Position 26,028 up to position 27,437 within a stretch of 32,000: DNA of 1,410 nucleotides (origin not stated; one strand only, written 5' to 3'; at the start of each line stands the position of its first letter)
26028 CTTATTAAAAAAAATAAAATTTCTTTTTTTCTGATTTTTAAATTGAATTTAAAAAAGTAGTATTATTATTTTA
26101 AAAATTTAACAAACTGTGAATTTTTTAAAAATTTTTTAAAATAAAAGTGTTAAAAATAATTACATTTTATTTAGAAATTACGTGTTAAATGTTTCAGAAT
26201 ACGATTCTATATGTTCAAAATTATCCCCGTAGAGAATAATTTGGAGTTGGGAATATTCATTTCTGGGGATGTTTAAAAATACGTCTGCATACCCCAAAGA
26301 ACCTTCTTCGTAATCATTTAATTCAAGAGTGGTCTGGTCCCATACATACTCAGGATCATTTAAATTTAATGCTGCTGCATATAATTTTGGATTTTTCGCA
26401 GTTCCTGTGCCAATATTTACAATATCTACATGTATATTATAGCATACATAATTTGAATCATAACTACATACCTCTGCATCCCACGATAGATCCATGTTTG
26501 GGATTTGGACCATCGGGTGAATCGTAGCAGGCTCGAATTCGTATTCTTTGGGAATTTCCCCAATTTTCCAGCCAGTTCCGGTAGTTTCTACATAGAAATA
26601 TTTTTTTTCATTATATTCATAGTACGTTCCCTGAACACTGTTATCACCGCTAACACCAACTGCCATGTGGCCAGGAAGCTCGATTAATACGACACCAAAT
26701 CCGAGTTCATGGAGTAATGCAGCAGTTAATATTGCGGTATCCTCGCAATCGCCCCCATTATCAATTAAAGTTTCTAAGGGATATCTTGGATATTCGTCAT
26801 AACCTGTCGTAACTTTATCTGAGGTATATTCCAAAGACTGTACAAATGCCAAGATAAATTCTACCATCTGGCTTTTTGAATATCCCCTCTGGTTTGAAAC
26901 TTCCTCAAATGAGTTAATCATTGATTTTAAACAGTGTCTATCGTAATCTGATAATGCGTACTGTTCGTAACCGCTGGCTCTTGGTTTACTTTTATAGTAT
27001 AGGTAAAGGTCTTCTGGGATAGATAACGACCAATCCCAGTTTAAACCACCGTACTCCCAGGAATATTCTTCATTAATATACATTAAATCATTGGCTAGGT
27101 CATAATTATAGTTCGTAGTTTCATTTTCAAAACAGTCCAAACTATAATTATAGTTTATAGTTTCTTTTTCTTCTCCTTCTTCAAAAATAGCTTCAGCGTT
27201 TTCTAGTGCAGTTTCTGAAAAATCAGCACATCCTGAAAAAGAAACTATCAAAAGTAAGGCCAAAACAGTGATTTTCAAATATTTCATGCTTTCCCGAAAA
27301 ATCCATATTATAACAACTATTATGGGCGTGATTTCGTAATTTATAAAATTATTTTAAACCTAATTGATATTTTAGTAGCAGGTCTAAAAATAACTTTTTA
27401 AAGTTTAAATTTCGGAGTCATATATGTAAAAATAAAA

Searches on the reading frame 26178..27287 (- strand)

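Call 47: search_protein_families(library=pfam, proteins=[window:26178-27287:-], max_evalue=0.001)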
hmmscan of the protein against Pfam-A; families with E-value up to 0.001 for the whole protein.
window:26178-27287:- (369 aa): 1 family
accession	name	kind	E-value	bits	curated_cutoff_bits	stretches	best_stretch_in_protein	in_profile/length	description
PF04473.18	DUF553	-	2.9e-06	27.2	20.5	1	137-212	14-102/140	Transglutaminase-like domain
